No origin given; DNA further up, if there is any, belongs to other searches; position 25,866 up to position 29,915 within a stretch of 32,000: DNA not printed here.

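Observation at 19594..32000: BREX type 5-like system with a non-canonical gene order: brxB sandwiched between two brxC paralogues, pglX divergent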

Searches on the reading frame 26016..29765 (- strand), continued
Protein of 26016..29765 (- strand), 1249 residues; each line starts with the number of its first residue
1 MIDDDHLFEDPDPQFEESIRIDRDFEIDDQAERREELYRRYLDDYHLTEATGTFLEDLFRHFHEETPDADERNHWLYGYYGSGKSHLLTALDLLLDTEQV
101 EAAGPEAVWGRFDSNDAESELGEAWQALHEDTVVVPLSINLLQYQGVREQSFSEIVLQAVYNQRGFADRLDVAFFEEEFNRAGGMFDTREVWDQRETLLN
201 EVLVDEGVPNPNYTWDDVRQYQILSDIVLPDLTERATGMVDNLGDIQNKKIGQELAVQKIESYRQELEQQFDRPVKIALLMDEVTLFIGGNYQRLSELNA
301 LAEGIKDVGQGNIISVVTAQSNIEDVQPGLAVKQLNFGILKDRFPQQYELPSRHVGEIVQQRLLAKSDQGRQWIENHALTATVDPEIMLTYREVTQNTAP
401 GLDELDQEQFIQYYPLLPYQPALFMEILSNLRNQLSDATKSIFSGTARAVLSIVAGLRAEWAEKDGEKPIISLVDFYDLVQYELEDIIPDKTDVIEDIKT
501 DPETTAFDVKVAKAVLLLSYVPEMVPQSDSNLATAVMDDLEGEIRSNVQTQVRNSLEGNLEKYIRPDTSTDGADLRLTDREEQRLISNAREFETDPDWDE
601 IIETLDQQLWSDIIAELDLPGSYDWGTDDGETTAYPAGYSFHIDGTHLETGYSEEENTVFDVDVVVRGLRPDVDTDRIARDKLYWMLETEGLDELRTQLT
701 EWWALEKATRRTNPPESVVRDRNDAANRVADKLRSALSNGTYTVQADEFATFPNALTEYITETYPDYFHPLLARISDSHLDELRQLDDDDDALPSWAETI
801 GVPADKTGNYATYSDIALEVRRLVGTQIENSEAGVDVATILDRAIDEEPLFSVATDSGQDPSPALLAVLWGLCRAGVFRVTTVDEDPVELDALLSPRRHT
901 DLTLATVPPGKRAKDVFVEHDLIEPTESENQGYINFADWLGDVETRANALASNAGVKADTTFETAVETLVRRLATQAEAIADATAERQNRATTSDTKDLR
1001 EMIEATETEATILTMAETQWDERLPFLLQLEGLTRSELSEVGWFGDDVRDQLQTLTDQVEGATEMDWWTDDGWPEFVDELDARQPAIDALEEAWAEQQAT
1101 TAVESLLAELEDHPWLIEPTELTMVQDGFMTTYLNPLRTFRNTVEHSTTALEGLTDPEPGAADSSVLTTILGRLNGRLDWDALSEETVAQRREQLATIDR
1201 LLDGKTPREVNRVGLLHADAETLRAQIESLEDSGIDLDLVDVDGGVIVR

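Call 64: get_annotated_region(hit=H7, flank=20000)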
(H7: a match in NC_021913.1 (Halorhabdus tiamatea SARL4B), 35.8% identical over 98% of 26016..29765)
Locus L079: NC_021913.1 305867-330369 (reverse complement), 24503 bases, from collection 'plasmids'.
description: Halorhabdus tiamatea SARL4B plasmid pHTIA, complete sequence
organism: Halorhabdus tiamatea SARL4B (NCBI taxid 1033806)
taxonomy: Archaea; Euryarchaeota; Halobacteria; Halobacteriales; Haloarculaceae; Halorhabdus; Halorhabdus tiamatea; Halorhabdus tiamatea SARL4B
host: -; source: -; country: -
typing (MOB-suite, as given by PLSDB): non-mobilizable; replicon rep_cluster_15,rep_cluster_31
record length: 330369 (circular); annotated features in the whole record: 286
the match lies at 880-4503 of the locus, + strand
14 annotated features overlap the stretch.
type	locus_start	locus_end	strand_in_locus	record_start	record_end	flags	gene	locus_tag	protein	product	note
CDS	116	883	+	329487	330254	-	-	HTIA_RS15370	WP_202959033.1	BrxA family protein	-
CDS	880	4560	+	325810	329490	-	-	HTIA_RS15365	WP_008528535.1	hypothetical protein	-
CDS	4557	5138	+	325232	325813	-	-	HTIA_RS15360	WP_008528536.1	BREX protein BrxB domain-containing protein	-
CDS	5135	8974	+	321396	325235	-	-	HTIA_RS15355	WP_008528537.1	hypothetical protein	-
CDS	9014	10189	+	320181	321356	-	-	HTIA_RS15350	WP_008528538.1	hypothetical protein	-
CDS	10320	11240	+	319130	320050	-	-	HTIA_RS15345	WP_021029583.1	MarR family transcriptional regulator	-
CDS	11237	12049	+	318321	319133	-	-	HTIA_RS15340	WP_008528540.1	DUF6036 family nucleotidyltransferase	-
CDS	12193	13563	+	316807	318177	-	-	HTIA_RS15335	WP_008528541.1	hypothetical protein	-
CDS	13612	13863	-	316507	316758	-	-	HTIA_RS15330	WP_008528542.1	hypothetical protein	-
CDS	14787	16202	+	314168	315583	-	-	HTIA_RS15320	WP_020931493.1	IS66 family transposase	-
CDS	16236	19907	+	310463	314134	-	pglX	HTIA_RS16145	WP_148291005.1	BREX-5 system adenine-specific DNA-methyltransferase PglX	-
CDS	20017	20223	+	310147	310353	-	-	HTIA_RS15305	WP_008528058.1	hypothetical protein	-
CDS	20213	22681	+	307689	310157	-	-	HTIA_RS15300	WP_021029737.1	AAA family ATPase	GO:0006302 - double-strand break repair [Evidence IEA]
CDS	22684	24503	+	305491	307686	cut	pglZ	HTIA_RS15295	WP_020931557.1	BREX-5 system phosphatase PglZ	-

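Call 65: get_annotated_region(hit=H10, flank=20000)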
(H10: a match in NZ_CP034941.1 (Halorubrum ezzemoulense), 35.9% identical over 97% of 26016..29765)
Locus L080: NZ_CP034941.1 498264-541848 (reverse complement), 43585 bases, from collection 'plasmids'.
description: Halorubrum ezzemoulense strain Fb21 plasmid megaplasmid, complete sequence
organism: Halorubrum ezzemoulense (NCBI taxid 337243)
taxonomy: Archaea; Euryarchaeota; Halobacteria; Halobacteriales; Haloferacaceae; Halorubrum; Halorubrum ezzemoulense
host: -; source: Cell Culture,Hypersaline Lake; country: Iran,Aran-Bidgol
typing (MOB-suite, as given by PLSDB): non-mobilizable
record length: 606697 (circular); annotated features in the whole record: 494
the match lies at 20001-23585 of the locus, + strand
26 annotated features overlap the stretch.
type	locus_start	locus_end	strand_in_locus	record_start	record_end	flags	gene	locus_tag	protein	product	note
CDS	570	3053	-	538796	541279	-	-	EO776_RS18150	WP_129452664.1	GAF domain-containing protein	-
CDS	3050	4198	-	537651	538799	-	-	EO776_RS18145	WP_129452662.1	FIST C-terminal domain-containing protein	-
CDS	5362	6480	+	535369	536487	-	-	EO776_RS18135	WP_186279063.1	CARDB domain-containing protein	-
CDS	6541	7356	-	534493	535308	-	-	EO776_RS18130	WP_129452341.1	IS5 family transposase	-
CDS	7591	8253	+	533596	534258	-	-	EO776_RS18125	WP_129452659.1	ABC transporter ATP-binding protein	-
CDS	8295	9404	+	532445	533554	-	-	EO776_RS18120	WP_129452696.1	ABC transporter permease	-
CDS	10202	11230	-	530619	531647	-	-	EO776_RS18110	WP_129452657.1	restriction endonuclease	GO:0009307 - DNA restriction-modification system [Evidence IEA]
CDS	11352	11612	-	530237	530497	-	-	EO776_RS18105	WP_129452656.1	hypothetical protein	-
CDS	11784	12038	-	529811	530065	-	-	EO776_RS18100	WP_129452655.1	hypothetical protein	-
CDS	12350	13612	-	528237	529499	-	-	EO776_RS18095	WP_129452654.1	AAA family ATPase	-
CDS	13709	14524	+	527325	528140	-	-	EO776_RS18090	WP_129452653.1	IS5 family transposase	-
CDS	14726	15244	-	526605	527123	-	-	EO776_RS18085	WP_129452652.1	AAA family ATPase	-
CDS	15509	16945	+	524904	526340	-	-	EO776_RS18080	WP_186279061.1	IS66 family transposase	-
CDS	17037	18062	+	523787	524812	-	-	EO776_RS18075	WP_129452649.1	Cdc6/Cdc18 family protein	-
CDS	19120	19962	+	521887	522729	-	-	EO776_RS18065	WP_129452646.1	BrxA family protein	-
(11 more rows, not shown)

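Call 66: get_annotated_region(hit=H13, flank=20000)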
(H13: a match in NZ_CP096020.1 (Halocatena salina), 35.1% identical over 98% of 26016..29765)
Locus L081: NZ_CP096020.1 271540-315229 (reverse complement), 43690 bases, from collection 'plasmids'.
description: Halocatena salina strain AD-1 plasmid unnamed1, complete sequence
organism: Halocatena salina (NCBI taxid 2934340)
taxonomy: Archaea; Euryarchaeota; Halobacteria; Halobacteriales; Haloarculaceae; Halocatena; Halocatena salina
host: -; source: cell culture,sediment; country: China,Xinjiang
typing (MOB-suite, as given by PLSDB): non-mobilizable
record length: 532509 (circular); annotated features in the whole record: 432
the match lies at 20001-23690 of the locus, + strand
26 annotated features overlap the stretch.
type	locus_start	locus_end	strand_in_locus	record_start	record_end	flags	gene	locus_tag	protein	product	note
CDS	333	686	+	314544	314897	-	-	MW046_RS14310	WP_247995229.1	hypothetical protein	-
CDS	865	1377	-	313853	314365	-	-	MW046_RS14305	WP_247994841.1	winged helix-turn-helix transcriptional regulator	-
CDS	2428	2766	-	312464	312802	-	-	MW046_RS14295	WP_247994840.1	hypothetical protein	-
CDS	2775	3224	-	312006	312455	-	-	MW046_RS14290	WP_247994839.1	low molecular weight phosphatase family protein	-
CDS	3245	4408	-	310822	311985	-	arsB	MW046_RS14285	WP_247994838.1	ACR3 family arsenite efflux transporter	-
CDS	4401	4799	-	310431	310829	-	-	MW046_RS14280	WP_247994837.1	metalloregulator ArsR/SmtB family transcription factor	GO:0006355 - regulation of DNA-templated transcription [Evidence IEA]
CDS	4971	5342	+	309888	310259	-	-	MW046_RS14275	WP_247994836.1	metalloregulator ArsR/SmtB family transcription factor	GO:0006355 - regulation of DNA-templated transcription [Evidence IEA]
CDS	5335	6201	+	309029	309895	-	-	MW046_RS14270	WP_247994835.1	arsenite methyltransferase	-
CDS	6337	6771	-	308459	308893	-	-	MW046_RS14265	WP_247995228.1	DUF488 domain-containing protein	-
CDS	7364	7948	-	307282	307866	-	-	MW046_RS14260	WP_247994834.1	peptidoglycan-binding protein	-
CDS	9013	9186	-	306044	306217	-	-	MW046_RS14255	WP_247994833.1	hypothetical protein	-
CDS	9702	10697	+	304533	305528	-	-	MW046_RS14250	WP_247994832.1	DUF2797 domain-containing protein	-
CDS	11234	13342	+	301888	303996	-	-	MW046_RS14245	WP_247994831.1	Piwi domain-containing protein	-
CDS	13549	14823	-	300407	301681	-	-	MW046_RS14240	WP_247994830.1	amidohydrolase family protein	-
CDS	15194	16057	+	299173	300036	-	-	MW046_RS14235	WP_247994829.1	DUF3891 family protein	-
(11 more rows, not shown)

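Call 67: get_annotated_region(hit=H17, flank=20000)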
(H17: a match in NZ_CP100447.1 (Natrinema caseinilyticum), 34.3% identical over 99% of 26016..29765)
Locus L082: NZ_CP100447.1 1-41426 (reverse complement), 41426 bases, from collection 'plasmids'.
description: Natrinema caseinilyticum strain ZJ2 plasmid unnamed2, complete sequence
organism: Natrinema caseinilyticum (NCBI taxid 2961570)
taxonomy: Archaea; Euryarchaeota; Halobacteria; Halobacteriales; Natrialbaceae; Natrinema; Natrinema caseinilyticum
host: -; source: marine sediment,sediment; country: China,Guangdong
typing (MOB-suite, as given by PLSDB): non-mobilizable
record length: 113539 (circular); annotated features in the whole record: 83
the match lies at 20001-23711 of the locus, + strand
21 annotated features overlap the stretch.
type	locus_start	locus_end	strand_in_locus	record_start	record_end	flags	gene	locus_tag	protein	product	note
CDS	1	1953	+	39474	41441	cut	-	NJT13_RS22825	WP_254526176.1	hypothetical protein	-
CDS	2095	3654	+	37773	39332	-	-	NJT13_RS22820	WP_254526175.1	AAA family ATPase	-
CDS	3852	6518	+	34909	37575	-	-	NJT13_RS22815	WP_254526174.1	AAA family ATPase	-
CDS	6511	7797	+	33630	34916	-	-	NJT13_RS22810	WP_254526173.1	McrC family protein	-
CDS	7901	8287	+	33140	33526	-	-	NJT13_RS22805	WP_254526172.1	hypothetical protein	-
CDS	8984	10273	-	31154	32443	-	-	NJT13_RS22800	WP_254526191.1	orc1/cdc6 family replication initiation protein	-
CDS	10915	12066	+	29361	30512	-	-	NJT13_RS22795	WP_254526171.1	hypothetical protein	-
CDS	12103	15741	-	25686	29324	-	-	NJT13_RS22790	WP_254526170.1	UvrD-helicase domain-containing protein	-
CDS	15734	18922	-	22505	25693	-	-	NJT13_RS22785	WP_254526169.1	PD-(D/E)XK nuclease family protein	-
CDS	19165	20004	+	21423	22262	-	-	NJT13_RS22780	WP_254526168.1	BrxA family protein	-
CDS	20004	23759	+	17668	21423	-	-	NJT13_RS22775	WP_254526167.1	hypothetical protein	-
CDS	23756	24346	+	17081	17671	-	-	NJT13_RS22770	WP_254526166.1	BREX protein BrxB domain-containing protein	-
CDS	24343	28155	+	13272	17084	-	-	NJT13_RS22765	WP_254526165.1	hypothetical protein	-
CDS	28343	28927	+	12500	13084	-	-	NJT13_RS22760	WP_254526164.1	hypothetical protein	-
CDS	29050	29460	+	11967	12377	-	-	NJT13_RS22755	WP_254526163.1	hypothetical protein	-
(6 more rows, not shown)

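Call 68: get_annotated_region(hit=H18, flank=20000)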
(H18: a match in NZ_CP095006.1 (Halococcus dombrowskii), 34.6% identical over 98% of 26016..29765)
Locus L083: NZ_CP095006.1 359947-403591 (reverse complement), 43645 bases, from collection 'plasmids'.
description: Halococcus dombrowskii strain H4 plasmid unnamed1, complete sequence
organism: Halococcus dombrowskii (NCBI taxid 179637)
taxonomy: Archaea; Euryarchaeota; Halobacteria; Halobacteriales; Halococcaceae; Halococcus; Halococcus dombrowskii
host: -; source: Direct from delivered sample,Rock salt from Permian period; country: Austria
typing (MOB-suite, as given by PLSDB): non-mobilizable
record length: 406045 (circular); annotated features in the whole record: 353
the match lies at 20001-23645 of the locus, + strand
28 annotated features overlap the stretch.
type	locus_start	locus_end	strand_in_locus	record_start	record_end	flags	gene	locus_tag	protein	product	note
CDS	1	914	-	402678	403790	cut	-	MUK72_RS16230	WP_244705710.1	carbon-nitrogen hydrolase family protein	-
CDS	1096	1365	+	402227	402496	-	-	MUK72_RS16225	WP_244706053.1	hypothetical protein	-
CDS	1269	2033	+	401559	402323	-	-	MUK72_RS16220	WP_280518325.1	SprT-like domain-containing protein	-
CDS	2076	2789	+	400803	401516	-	-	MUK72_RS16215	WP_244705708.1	hypothetical protein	-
CDS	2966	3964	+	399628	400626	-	-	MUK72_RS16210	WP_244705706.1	hypothetical protein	-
CDS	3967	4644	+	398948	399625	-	-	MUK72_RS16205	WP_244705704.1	hypothetical protein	-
CDS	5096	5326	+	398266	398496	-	-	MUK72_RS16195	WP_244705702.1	hypothetical protein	-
CDS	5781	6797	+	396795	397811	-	-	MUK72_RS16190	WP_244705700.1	hypothetical protein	-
CDS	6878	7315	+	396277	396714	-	-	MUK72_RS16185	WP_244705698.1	hypothetical protein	-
CDS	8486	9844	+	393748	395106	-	-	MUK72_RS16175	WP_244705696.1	ISH6 family transposase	-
CDS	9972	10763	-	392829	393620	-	-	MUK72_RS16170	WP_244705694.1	nucleotidyl transferase AbiEii/AbiGii toxin family protein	-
CDS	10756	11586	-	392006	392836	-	-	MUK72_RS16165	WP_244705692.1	type IV toxin-antitoxin system AbiEi family antitoxin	-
CDS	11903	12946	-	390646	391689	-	-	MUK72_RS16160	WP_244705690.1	hypothetical protein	-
CDS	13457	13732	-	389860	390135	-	-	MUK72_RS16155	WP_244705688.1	hypothetical protein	-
CDS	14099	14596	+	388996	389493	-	-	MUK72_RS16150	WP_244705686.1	VOC family protein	-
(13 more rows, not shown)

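Call 69: get_annotated_region(hit=H19, flank=20000)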
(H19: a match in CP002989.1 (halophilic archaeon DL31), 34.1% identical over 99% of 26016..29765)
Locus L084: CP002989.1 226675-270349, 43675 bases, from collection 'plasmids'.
description: Halophilic archaeon DL31 plasmid phalar01, complete sequence
organism: halophilic archaeon DL31 (NCBI taxid 756883)
taxonomy: Archaea; Euryarchaeota; Halobacteria; Halobacteriales; ; ; halophilic archaeon DL31
host: -; source: -; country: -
typing (MOB-suite, as given by PLSDB): non-mobilizable; replicon rep_cluster_1020; mating-pair formation MPF_T
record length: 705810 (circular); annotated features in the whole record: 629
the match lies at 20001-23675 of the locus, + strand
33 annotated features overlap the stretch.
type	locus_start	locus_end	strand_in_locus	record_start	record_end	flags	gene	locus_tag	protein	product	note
CDS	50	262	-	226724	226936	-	-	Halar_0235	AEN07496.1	hypothetical protein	-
CDS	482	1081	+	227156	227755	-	-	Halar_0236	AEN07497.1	hypothetical protein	-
CDS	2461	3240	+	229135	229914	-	-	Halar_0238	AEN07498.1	hypothetical protein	-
CDS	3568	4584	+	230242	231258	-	-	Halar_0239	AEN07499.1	hypothetical protein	-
CDS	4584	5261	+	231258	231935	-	-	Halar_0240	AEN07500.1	hypothetical protein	-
CDS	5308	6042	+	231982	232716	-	-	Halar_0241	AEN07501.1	hypothetical protein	-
CDS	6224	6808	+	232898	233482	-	-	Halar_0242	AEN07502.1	hypothetical protein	-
CDS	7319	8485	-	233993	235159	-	-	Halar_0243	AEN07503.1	transposase (ISH3)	-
CDS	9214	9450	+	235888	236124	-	-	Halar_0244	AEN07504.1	hypothetical protein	-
CDS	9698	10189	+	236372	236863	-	-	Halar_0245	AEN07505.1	hypothetical protein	-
CDS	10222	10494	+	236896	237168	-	-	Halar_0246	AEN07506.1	hypothetical protein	-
CDS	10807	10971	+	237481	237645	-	-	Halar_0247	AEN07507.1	hypothetical protein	-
CDS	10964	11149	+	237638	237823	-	-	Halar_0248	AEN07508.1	hypothetical protein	-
CDS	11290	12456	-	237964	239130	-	-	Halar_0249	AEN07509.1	transposase (ISH3)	-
CDS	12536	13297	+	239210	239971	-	-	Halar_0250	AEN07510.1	hypothetical protein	-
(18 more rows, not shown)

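Call 70: get_annotated_region(hit=H15, flank=20000)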
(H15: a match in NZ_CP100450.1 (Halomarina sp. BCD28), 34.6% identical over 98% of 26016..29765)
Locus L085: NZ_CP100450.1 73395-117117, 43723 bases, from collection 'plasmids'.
description: Halomarina sp. BCD28 plasmid unnamed2, complete sequence
organism: Halomarina sp. BCD28 (NCBI taxid 2961595)
taxonomy: Archaea; Euryarchaeota; Halobacteria; Halobacteriales; Haloarculaceae; Halomarina; Halomarina sp. BCD28
host: -; source: cell culture,sediment; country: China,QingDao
typing (MOB-suite, as given by PLSDB): non-mobilizable; mating-pair formation MPF_T
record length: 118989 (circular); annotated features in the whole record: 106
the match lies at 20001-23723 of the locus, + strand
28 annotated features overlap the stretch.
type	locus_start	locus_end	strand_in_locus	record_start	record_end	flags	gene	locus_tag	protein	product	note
CDS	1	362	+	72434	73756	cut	-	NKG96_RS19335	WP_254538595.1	hypothetical protein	-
CDS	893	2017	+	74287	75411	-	-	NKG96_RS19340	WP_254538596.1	tyrosine-type recombinase/integrase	GO:0015074 - DNA integration [Evidence IEA]; GO:0006310 - DNA recombination [Evidence IEA]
CDS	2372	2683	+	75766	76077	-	-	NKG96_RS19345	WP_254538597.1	hypothetical protein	-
CDS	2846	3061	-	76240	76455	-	-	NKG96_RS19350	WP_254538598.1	hypothetical protein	-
CDS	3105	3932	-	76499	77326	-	-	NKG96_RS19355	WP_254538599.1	IS5 family transposase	-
CDS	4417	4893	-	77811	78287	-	-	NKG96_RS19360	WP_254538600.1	ArsR family transcriptional regulator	-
CDS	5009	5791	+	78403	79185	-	-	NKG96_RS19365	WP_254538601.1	hypothetical protein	-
CDS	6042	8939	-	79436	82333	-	-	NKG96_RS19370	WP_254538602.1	ATP-dependent DNA helicase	-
CDS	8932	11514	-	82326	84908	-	-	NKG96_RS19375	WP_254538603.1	PD-(D/E)XK nuclease family protein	-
CDS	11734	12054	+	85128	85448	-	-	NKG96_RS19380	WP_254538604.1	hypothetical protein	-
CDS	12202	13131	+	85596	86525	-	-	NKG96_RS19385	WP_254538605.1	hypothetical protein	-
CDS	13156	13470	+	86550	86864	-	-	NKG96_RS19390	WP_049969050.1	hypothetical protein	-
CDS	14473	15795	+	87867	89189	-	-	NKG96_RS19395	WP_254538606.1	orc1/cdc6 family replication initiation protein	-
CDS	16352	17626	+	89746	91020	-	-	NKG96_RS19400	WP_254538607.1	transposase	-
CDS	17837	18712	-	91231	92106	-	-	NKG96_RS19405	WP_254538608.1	hypothetical protein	-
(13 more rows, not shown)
